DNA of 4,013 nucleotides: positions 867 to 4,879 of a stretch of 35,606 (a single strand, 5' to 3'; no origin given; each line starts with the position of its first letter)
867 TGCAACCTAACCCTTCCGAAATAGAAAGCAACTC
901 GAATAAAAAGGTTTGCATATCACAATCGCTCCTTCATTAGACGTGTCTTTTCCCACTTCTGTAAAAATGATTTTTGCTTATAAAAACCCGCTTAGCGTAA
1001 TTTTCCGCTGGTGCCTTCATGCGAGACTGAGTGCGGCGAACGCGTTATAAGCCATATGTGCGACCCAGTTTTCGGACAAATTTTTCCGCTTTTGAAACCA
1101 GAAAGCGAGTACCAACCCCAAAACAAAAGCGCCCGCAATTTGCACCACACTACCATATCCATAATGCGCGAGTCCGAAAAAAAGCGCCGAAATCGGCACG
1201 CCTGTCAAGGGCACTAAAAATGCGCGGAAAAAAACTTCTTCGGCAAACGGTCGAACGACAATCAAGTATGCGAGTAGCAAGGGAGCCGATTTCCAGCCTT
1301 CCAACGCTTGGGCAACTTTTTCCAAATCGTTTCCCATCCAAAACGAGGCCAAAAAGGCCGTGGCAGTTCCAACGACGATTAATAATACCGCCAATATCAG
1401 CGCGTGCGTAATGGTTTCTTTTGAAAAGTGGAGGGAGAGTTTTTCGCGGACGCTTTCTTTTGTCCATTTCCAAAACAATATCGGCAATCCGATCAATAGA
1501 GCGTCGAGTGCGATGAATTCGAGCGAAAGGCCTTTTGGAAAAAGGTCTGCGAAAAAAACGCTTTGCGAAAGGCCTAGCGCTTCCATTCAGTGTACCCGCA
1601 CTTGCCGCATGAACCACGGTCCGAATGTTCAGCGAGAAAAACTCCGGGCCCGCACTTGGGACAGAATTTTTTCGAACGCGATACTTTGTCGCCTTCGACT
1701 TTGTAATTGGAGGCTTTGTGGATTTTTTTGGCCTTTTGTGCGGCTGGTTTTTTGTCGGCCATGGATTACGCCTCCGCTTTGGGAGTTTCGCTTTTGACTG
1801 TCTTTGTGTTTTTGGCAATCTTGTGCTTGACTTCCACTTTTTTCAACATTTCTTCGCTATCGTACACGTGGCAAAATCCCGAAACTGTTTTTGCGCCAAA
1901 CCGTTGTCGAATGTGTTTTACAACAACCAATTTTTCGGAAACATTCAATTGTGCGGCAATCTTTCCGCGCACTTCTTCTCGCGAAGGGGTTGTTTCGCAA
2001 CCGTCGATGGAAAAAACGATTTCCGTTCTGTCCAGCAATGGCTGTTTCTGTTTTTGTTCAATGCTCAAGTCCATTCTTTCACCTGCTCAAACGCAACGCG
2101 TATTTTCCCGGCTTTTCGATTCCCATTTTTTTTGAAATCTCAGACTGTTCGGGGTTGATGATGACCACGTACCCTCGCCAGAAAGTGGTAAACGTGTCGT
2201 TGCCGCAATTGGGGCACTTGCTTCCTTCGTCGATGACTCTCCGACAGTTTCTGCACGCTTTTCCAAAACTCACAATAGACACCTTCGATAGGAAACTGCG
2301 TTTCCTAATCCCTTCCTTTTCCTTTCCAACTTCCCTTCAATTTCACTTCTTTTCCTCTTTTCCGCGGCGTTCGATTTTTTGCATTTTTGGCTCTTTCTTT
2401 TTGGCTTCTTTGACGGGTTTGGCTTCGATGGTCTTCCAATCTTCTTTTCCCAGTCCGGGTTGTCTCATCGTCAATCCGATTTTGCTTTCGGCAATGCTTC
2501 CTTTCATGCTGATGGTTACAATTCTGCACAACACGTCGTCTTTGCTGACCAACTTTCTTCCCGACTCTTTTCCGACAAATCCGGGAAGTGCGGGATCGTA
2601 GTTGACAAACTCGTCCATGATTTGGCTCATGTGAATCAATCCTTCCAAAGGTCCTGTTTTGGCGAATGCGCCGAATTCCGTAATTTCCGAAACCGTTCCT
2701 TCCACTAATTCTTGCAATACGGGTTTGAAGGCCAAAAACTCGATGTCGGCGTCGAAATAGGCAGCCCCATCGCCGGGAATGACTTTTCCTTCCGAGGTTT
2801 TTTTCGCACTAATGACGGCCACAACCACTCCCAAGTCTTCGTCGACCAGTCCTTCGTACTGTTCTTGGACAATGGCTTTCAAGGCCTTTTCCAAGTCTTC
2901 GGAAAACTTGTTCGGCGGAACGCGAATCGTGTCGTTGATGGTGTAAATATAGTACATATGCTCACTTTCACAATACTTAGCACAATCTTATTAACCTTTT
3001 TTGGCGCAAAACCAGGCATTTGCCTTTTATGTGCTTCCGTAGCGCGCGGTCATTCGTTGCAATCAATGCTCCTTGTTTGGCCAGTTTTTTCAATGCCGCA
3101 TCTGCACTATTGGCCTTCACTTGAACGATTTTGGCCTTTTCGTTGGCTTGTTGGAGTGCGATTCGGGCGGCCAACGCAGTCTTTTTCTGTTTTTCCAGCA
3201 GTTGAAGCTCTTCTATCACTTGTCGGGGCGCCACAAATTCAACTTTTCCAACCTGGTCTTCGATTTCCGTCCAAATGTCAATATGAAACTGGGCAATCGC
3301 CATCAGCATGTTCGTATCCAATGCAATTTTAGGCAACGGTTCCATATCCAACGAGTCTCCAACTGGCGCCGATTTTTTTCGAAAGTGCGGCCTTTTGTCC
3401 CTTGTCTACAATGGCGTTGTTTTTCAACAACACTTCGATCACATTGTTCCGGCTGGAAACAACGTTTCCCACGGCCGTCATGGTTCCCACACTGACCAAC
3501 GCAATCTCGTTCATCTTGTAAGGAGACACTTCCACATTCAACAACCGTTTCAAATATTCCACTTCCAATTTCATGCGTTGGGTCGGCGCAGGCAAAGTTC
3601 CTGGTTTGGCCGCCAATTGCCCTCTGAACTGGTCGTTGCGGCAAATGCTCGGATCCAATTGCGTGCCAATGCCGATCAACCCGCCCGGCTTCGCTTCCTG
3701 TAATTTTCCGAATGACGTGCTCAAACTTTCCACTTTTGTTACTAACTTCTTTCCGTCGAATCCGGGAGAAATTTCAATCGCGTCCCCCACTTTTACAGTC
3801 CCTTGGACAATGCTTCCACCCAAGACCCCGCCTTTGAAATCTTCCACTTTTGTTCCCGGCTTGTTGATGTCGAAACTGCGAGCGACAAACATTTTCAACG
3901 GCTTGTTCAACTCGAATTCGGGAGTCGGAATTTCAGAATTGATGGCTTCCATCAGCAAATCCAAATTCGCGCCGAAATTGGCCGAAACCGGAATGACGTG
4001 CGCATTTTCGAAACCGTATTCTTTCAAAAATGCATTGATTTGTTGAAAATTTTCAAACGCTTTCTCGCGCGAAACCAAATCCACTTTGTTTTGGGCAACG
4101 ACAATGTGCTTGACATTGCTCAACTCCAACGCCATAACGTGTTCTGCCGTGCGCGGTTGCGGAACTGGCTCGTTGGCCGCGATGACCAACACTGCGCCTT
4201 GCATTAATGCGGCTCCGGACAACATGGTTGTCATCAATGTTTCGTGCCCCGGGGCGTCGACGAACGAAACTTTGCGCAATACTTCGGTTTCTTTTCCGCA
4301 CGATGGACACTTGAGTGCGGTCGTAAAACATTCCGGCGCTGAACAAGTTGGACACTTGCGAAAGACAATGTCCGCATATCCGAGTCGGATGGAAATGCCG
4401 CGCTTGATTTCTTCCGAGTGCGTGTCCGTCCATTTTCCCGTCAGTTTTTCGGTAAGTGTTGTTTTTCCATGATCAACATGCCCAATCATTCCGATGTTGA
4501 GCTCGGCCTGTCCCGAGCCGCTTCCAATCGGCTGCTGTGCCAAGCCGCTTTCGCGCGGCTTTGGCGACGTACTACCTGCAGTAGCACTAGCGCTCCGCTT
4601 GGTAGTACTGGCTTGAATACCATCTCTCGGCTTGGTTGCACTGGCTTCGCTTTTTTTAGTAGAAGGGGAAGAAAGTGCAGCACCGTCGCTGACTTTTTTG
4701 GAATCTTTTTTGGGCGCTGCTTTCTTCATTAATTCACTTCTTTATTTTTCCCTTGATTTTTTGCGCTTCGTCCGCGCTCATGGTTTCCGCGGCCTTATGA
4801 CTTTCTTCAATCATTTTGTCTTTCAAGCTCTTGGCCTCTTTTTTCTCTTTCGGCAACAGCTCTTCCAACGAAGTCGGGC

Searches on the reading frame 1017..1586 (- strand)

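Call 13: search_protein_families(library=pfam, proteins=[window:1017-1586:-])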
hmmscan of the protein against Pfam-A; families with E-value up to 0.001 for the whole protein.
window:1017-1586:- (189 aa): 1 family
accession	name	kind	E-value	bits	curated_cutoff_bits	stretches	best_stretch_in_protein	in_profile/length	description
PF02517.21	Rce1-like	-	1.4e-12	48.2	22.4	1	101-183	4-93/93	Type II CAAX prenyl endopeptidase Rce1-like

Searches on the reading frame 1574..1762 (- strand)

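Call 87: search_protein_families(library=pfam, proteins=[window:1574-1762:-], max_evalue=0.01)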
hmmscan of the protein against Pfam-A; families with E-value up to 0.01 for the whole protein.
window:1574-1762:- (62 aa): 3 families
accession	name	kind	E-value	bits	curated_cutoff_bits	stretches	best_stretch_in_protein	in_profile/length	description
PF01599.25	Ribosomal_S27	-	7.6e-21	74.2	22.3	1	19-58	4-44/44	Ribosomal protein S27a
PF07295.17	DUF1451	-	0.0017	19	26.1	1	11-62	94-144/146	Zinc-ribbon containing domain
PF13240.11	Zn_Ribbon_1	-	0.0025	18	25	0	24-38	6-20/23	zinc-ribbon domain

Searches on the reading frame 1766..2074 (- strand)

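Call 13: search_protein_families(library=pfam, proteins=[window:1766-2074:-])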
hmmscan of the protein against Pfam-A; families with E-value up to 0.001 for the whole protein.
window:1766-2074:- (102 aa): 1 family
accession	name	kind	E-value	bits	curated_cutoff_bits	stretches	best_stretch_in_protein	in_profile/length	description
PF01282.25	Ribosomal_S24e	-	6.3e-24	84.3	24.5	1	5-92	2-90/95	Ribosomal protein S24e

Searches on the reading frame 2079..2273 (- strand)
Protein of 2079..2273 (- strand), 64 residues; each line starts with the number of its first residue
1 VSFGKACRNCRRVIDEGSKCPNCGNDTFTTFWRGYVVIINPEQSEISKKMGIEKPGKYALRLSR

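Call 13: search_protein_families(library=pfam, proteins=[window:2079-2273:-])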
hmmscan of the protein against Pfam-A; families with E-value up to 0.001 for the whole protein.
window:2079-2273:- (64 aa): 1 family
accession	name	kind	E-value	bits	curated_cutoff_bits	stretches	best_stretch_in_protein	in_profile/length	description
PF06093.19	Spt4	-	3.2e-14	53.2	25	1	5-62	2-76/77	Spt4/RpoE2 zinc finger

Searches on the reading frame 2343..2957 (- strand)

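Call 13: search_protein_families(library=pfam, proteins=[window:2343-2957:-])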
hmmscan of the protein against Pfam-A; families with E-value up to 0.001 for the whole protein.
window:2343-2957:- (204 aa): 2 families
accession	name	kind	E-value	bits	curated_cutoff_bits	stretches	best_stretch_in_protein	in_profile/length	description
PF03876.22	SHS2_Rpb7-N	-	1.4e-16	60.8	24.8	1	9-64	2-57/57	SHS2 domain found in N terminus of Rpb7p/Rpc25p/MJ0397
PF00575.29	S1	-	4.1e-07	30.7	22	1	83-127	6-41/74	S1 RNA binding domain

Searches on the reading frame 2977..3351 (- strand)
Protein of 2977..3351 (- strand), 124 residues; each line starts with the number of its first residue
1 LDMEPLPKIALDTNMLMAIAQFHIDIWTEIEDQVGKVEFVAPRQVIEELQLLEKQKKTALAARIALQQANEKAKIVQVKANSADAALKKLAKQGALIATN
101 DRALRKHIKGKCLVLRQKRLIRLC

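Call 13: search_protein_families(library=pfam, proteins=[window:2977-3351:-])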
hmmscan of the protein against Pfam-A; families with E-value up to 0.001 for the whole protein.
window:2977-3351:- (124 aa): 2 families
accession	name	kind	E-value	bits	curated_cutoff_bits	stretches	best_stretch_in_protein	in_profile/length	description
PF18477.7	PIN_9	-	9.8e-19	68.1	26.3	1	9-111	1-106/116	PIN like domain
PF16289.11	PIN_12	-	0.00082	20.2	32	1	9-99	1-96/172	PIN domain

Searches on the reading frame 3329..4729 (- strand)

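Call 13: search_protein_families(library=pfam, proteins=[window:3329-4729:-])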
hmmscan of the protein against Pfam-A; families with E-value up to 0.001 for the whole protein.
window:3329-4729:- (466 aa): 4 families
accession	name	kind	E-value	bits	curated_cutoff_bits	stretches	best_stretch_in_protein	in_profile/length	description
PF00009.33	GTP_EFTU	-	9.2e-33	113.8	26.5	1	77-268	4-187/188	Elongation factor Tu GTP binding domain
PF09173.17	eIF2_C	-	6.3e-18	65.2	22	1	385-465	2-86/86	Initiation factor eIF2 gamma, C terminal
PF03144.31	GTP_EFTU_D2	-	3.9e-10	40.5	30.3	1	300-359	1-61/73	Elongation factor Tu domain 2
PF03193.22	RsgA_GTPase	-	2.2e-05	24.8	30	1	174-266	21-107/174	RsgA GTPase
